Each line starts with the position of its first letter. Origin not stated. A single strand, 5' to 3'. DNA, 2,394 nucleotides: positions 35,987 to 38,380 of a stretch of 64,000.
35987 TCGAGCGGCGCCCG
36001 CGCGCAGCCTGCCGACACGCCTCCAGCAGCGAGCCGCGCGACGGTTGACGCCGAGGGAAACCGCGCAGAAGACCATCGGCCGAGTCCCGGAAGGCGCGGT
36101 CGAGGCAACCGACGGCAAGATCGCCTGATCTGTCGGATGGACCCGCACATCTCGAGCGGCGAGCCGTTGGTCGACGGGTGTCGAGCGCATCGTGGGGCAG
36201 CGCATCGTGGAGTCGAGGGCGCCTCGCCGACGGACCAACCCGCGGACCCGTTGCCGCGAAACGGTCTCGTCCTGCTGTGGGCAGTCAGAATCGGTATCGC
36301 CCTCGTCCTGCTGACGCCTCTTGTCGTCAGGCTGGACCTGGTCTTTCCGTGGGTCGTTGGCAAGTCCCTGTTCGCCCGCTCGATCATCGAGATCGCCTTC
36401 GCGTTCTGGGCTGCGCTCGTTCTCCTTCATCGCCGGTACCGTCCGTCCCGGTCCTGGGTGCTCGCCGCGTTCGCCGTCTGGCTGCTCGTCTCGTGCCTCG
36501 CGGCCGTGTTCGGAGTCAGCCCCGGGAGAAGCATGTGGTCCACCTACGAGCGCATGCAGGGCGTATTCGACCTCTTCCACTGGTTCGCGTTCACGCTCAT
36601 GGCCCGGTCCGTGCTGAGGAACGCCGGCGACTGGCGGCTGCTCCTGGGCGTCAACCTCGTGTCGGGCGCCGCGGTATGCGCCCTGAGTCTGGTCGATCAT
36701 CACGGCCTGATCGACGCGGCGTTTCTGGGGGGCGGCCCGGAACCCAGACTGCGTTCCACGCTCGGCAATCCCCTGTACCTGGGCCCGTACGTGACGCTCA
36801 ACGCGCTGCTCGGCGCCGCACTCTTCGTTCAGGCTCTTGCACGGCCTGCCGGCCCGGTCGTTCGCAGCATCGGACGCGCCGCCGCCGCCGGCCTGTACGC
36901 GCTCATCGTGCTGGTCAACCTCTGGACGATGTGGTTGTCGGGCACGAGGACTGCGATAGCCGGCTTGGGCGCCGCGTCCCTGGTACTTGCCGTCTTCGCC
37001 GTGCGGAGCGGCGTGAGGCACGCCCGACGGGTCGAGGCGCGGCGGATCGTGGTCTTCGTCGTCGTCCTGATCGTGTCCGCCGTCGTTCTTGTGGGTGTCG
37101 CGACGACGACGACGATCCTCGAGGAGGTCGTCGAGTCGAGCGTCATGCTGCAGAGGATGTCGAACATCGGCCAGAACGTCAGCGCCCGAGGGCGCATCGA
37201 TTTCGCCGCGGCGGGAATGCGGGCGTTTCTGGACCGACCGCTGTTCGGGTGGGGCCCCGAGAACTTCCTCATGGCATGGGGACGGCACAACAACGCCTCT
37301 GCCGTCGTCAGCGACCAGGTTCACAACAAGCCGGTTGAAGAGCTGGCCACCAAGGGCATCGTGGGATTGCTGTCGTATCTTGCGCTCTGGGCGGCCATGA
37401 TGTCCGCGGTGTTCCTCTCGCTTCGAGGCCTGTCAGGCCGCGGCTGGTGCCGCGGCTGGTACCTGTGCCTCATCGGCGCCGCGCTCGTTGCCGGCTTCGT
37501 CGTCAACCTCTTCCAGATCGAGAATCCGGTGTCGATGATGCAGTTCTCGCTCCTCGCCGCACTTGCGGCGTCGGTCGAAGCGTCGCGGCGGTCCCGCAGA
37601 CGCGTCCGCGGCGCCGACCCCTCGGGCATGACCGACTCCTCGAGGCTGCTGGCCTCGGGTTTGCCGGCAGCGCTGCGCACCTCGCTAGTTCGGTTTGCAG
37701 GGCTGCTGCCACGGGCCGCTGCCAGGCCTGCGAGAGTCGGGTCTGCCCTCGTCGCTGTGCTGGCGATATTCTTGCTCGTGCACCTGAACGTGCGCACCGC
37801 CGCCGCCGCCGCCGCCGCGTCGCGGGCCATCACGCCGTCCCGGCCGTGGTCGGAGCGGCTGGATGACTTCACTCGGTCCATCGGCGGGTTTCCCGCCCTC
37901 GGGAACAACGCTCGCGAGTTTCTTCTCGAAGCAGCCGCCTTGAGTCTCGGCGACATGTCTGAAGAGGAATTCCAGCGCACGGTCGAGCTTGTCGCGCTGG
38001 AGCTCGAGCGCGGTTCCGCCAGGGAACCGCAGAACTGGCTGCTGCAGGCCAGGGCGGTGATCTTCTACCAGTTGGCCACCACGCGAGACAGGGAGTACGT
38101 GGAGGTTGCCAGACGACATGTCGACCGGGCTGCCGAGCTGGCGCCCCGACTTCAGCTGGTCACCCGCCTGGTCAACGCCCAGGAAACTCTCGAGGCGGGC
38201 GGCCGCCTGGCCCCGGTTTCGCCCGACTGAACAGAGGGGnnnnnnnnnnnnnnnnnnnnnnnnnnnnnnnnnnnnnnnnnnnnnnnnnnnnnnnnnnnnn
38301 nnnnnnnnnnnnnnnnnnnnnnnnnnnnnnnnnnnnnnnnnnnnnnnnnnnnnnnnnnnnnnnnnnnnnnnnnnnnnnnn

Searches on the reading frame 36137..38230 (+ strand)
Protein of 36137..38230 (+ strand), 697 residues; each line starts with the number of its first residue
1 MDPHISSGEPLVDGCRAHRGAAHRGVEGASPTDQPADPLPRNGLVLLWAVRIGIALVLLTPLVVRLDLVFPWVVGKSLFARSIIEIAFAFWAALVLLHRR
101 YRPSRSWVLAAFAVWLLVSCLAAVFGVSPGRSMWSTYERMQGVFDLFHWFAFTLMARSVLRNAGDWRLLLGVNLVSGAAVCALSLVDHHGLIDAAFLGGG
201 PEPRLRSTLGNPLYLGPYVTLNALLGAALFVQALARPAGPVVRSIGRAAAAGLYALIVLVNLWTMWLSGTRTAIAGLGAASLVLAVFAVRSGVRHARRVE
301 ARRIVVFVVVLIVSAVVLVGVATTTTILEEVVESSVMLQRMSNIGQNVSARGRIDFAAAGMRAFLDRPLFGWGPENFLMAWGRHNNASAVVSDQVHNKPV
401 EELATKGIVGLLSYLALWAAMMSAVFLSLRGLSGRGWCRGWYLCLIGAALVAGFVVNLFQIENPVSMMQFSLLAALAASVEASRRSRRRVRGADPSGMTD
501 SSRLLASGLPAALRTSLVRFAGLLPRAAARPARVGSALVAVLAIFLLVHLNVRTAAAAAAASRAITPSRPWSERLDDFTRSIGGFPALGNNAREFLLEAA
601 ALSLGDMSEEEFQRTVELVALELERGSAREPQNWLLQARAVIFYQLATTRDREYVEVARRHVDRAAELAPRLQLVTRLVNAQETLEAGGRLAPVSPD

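Call 7: search_protein_families(library=pfam, proteins=[window:36137-38230:+], max_evalue=0.01)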
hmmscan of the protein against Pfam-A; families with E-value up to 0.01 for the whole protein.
window:36137-38230:+ (697 aa): 1 family
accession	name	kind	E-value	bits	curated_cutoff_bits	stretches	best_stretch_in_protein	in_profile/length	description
PF04932.20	Wzy_C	-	2.7e-16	60.1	31.7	1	257-415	2-149/149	O-Antigen ligase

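Call 8: search_protein_families(library=ncbifam, proteins=[window:36137-38230:+], max_evalue=0.001)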
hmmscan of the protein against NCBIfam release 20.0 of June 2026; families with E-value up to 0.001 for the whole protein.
window:36137-38230:+ (697 aa): 0 families

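Call 21: find_homologous_proteins(query=window:36137-38230:+, max_evalue=0.001)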
Query window:36137-38230:+ (697 aa): 299 proteins with E <= 0.001 among 8000 candidates; the best 120 are listed.
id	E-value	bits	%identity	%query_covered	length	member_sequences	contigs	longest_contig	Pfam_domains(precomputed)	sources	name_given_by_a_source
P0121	0.0e+0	1428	97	100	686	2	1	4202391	PF04932.21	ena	-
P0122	0.0e+0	1328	95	95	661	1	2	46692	PF04932.21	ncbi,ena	-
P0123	1.3e-235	802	63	95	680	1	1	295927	PF04932.21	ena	-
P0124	3.5e-235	801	64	94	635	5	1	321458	PF04932.21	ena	-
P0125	8.9e-226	770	60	94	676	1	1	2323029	PF04932.21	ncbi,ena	-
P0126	1.1e-225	769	61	95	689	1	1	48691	PF04932.21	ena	-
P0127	1.5e-220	752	61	95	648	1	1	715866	PF04932.21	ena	-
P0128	4.1e-194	665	56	92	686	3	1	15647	PF04932.21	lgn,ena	-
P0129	5.0e-190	652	55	90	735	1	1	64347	PF04932.21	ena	-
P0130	7.8e-190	651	54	94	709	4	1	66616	PF04932.21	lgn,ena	-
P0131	3.2e-187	642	53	96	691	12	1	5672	PF04932.21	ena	-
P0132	3.2e-186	639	53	94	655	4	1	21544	PF04932.21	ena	-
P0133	1.7e-183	630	53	95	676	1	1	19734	PF04932.21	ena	-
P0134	1.1e-177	611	51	94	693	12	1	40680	PF04932.21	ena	-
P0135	3.2e-172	593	49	98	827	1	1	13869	PF04932.21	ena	-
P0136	6.1e-171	588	51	94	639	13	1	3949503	PF04932.21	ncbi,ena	-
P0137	1.6e-169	584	50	93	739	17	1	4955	PF04932.21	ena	-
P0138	1.7e-169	584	50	94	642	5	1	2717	PF04932.21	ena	-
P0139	2.5e-169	583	50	94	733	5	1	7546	PF04932.21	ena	-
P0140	1.4e-168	581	50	94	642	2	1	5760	PF04932.21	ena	-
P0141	6.5e-168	578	50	93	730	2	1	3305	PF04932.21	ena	-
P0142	7.0e-168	578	50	96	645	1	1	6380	PF04932.21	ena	-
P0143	2.2e-167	577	50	93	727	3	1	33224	PF04932.21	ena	-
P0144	1.5e-166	574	51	92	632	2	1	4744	PF04932.21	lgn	-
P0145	1.7e-166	574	50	93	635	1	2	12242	PF04932.21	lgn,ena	-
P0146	1.4e-164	567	48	94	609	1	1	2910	PF04932.21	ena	-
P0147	9.7e-164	565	48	94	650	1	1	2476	PF04932.21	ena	-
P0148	1.3e-163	564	48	94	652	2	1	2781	PF04932.21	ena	-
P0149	5.9e-163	562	49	93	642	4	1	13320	PF04932.21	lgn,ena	-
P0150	1.4e-161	558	49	94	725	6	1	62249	PF04932.21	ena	-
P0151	2.1e-161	557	47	94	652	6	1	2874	PF04932.21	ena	-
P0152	8.0e-161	555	47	94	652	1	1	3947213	PF04932.21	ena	-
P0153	1.3e-160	554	48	94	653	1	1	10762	PF04932.21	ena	-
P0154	5.3e-160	552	48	94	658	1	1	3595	PF04932.21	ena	-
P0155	7.5e-160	552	48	93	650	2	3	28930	PF04932.21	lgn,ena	-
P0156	1.9e-159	550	48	94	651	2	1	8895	PF04932.21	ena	-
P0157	4.9e-158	546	47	94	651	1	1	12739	PF04932.21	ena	-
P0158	5.5e-157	542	48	94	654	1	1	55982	PF04932.21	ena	-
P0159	4.3e-156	539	51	62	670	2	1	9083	PF04932.21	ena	-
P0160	3.3e-154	533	48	93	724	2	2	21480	PF04932.21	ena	-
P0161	1.9e-145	504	43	95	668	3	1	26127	PF04932.21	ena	-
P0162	4.5e-140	486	41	94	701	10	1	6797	PF04932.21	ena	-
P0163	2.0e-139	484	42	93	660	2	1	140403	PF04932.21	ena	-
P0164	3.7e-135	470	42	91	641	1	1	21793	PF04932.21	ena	-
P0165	2.1e-134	468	43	93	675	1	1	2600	PF04932.21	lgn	-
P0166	1.5e-133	465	65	51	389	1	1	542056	PF04932.21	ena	-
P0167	1.6e-133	465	41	91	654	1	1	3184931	PF04932.21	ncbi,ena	-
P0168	1.9e-133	465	42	93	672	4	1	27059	PF04932.21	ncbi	-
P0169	1.7e-132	461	41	91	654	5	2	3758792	PF04932.21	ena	-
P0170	5.5e-132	460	42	92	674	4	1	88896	PF04932.21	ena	-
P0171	5.8e-132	460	41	92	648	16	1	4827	PF04932.21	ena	-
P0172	1.0e-130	456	41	90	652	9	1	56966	PF04932.21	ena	-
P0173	3.9e-130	454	41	94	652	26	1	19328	PF04932.21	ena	-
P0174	5.6e-130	453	41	92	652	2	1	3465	PF04932.21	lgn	-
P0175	1.6e-129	452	42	88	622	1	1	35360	PF04932.21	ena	-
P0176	2.7e-129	451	40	92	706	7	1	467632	PF04932.21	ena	-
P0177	3.4e-129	451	41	92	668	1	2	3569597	PF04932.21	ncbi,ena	-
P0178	6.1e-129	450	42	93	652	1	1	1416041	PF04932.21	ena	-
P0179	1.5e-128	448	40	92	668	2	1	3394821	PF04932.21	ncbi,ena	-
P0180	6.0e-128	446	40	92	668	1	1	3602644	PF04932.21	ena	-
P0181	6.1e-128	446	40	93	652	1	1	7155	PF04932.21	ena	-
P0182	6.4e-128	446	41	90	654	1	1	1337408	PF04932.21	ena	-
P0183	1.3e-127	445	40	94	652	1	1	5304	PF04932.21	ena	-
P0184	2.5e-127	444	40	92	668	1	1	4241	PF04932.21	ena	-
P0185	1.2e-126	442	39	94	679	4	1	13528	PF04932.21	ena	-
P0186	1.3e-126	442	39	92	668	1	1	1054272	PF04932.21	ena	-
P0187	1.6e-126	442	41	94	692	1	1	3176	PF04932.21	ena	-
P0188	1.6e-126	442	42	94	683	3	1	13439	PF04932.21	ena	-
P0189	2.2e-126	441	40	92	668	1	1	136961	PF04932.21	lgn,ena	-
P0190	2.6e-126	441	40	94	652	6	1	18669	PF04932.21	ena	-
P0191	3.1e-126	441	40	94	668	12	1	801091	PF04932.21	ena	-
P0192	3.5e-126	441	39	92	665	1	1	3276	PF04932.21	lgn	-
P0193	4.2e-126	440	41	90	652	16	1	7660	PF04932.21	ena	-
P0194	5.0e-126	440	39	95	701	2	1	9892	PF04932.21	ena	-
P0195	1.9e-125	438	40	92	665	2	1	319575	PF04932.21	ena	-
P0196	2.6e-125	438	41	94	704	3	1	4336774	PF04932.21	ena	-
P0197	3.9e-125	437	40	91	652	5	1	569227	PF04932.21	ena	-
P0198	2.8e-124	434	41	92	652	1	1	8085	PF04932.21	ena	-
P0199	7.2e-124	433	41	94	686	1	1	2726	PF04932.21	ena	-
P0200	7.8e-124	433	39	92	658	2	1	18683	PF04932.21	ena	-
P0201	1.0e-123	432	41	94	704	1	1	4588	PF04932.21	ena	-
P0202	1.3e-123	432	43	59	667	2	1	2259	PF04932.21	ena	-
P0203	1.6e-123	432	40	94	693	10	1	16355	PF04932.21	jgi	-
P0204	1.9e-123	432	39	93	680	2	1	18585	PF04932.21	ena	-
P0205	2.0e-123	431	39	92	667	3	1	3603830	PF04932.21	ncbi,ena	-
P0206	3.0e-123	431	40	93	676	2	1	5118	PF04932.21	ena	-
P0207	7.5e-123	430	40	92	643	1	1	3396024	PF04932.21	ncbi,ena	-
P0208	8.4e-123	429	38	95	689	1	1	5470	PF04932.21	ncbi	-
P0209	3.3e-122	427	39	93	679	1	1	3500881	PF04932.21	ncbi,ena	-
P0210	5.6e-122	427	39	92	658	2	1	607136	PF04932.21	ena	-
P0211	5.8e-122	427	39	94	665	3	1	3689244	PF04932.21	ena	-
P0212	8.2e-122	426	40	93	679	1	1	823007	PF04932.21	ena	-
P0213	1.2e-121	426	39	92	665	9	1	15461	PF04932.21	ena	-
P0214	2.7e-121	424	39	92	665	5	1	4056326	PF04932.21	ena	-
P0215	7.4e-121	423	39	94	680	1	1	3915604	PF04932.21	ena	-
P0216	2.2e-120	421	39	93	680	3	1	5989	PF04932.21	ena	-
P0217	3.2e-120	421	39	92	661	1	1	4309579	PF04932.21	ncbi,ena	-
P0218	9.6e-120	419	39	94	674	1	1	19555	PF04932.21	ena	-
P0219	2.7e-119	418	39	93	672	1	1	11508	PF04932.21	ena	-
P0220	3.7e-119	417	38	93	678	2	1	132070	PF04932.21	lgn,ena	-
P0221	2.8e-118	414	39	91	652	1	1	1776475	PF04932.21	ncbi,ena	-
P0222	6.2e-118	413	39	92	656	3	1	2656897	PF04932.21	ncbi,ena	-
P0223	6.3e-118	413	38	93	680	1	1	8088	PF04932.21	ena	-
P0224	6.0e-116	407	39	92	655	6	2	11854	PF04932.21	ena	-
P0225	4.4e-115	404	40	88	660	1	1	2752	PF04932.21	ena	-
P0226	7.0e-115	403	37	92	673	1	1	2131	PF04932.21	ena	-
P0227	2.3e-112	395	36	92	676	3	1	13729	PF04932.21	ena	-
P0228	6.2e-112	393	38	92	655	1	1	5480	PF04932.21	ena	-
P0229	9.1e-109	383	36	90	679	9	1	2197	PF04932.21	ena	-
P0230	1.4e-108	382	35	96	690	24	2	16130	PF04932.21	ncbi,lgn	-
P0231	6.2e-105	370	37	93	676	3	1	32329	PF04932.21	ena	-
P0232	1.1e-104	370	37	93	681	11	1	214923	PF04932.21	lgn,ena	-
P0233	2.0e-104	369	38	93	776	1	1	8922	PF04932.21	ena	-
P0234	2.6e-104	368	50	55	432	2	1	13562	PF04932.21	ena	-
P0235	1.0e-103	366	37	92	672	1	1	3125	PF04932.21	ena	-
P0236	1.2e-103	366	44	52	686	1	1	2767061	PF04932.21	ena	-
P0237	1.6e-103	366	38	93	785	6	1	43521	PF04932.21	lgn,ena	-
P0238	2.8e-103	365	36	93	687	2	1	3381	PF04932.21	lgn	-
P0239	8.5e-103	363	35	93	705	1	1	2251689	PF04932.21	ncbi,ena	-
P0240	1.5e-101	359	39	94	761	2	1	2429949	PF04932.21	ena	-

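Call 22: find_encoding_contigs(protein=P0125, flank=10000, max_places=1)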
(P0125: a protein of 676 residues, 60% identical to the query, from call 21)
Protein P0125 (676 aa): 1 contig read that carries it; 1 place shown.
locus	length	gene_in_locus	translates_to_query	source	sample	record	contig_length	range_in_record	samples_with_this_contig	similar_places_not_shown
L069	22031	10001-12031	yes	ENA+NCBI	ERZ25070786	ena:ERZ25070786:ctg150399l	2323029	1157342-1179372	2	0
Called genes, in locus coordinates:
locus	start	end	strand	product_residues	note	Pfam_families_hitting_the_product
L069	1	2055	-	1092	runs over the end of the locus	PF00873:ACR_tran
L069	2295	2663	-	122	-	-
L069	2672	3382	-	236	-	PF00486:Trans_reg_C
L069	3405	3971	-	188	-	-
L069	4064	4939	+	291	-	-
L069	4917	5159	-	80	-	-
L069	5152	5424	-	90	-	-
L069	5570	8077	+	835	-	PF03389:MobA_MobL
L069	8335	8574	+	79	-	-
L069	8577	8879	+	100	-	PF07798:CCDC90-like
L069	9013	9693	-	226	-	PF00239:Resolvase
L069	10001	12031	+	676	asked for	PF04932:Wzy_C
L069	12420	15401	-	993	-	PF13700:DUF4158, PF01526:DDE_Tnp_Tn3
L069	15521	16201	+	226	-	PF00239:Resolvase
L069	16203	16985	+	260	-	-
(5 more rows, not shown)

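Call 23: find_encoding_contigs(protein=P0136, flank=10000, max_places=1)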
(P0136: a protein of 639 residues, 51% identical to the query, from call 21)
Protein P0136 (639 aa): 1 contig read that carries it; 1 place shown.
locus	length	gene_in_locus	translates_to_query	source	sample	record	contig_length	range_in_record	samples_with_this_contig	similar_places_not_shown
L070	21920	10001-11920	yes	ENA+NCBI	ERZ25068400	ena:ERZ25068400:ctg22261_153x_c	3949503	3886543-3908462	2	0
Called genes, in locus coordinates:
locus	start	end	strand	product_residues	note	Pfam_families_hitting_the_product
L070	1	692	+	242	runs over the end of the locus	-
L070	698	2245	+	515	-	PF22148:Fervidolysin_NPro-like, PF00082:Peptidase_S8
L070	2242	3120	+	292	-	PF13709:DUF4159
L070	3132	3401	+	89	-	-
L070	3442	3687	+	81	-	PF09723:Zn_ribbon_8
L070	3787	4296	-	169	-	PF11533:AtzH-like (faint), PF13577:SnoaL_4, PF14534:DUF4440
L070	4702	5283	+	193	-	-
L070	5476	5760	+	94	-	PF02675:AdoMet_dc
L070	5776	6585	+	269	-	PF08241:Methyltransf_11, PF01209:Ubie_methyltran (weak), PF13489:Methyltransf_23, PF08242:Methyltransf_12, PF13649:Methyltransf_25, PF13847:Methyltransf_31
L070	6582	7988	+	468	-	-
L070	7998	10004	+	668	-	-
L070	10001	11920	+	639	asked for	PF04932:Wzy_C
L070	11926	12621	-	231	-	-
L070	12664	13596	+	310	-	-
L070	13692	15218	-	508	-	PF00675:Peptidase_M16 (weak), PF05193:Peptidase_M16_C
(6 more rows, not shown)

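Call 24: find_encoding_contigs(protein=P0167, flank=10000, max_places=1)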
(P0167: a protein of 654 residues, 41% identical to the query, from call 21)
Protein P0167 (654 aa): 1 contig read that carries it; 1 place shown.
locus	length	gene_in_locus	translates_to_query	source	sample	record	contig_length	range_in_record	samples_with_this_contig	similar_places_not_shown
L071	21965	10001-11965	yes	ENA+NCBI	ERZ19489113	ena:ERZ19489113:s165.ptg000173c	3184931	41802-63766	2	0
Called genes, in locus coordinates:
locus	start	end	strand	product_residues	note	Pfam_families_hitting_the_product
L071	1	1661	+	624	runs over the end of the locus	PF06508:QueC (faint), PF18742:DpnII-MboI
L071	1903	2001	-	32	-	-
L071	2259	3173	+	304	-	PF00027:cNMP_binding, PF10137:CAP12-PCTIR_TIR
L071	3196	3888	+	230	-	-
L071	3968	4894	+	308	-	PF01734:Patatin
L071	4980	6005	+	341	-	PF18144:SMODS, PF21654:DncV-like_NTFase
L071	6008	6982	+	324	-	PF00899:ThiF (weak)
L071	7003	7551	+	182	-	PF00899:ThiF (weak)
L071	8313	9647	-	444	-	PF14712:Snapin_Pallidin (faint)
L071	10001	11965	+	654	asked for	PF04932:Wzy_C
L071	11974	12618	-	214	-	PF02397:Bac_transf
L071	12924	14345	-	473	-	PF01425:Amidase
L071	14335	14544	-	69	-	-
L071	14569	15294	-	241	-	PF03737:RraA-like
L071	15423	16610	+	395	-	PF00890:FAD_binding_2 (weak), PF01266:DAO, PF07992:Pyr_redox_2 (faint)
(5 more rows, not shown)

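Call 25: find_encoding_contigs(protein=P0239, flank=10000, max_places=1)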
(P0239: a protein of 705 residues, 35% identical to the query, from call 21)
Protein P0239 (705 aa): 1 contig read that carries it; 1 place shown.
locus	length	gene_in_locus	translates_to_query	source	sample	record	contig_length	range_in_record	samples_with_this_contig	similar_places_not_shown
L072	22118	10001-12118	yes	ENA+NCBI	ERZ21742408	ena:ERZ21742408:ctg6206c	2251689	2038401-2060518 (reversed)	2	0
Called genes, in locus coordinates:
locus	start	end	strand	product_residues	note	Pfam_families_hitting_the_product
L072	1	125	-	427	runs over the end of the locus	PF00206:Lyase_1, PF10397:ADSL_C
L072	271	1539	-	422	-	PF02844:GARS_N, PF01071:GARS_A, PF02843:GARS_C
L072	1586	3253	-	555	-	PF00117:GATase, PF07722:Peptidase_C26 (weak), PF02540:NAD_synthase (faint), PF03054:tRNA_Me_trans (faint), PF00958:GMP_synt_C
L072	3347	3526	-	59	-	-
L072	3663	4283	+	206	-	PF01300:Sua5_yciO_yrdC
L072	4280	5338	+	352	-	PF00348:polyprenyl_synt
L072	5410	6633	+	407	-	PF00162:PGK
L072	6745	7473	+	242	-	PF00121:TIM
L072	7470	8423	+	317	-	PF04321:RmlD_sub_bind, PF05368:NmrA, PF01073:3Beta_HSD, PF01370:Epimerase, PF02719:Polysacc_synt_2, PF13460:NAD_binding_10, PF16363:GDP_Man_Dehyd, PF07993:NAD_binding_4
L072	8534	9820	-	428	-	PF03721:UDPG_MGDP_dh_N, PF00984:UDPG_MGDP_dh, PF03720:UDPG_MGDP_dh_C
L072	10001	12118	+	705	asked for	PF04932:Wzy_C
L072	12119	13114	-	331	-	PF00316:FBPase, PF18913:FBPase_C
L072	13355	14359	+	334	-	PF00274:Glycolytic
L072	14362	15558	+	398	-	PF01546:Peptidase_M20, PF07687:M20_dimer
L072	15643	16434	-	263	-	PF00106:adh_short, PF08659:KR, PF13561:adh_short_C2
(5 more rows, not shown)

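Call 29: search_solved_structures(query=window:36137-38230:+, max_evalue=10, show_alignments=0)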
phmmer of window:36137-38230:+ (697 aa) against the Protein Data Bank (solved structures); distinct sequences matched with E-value up to 10: 0.
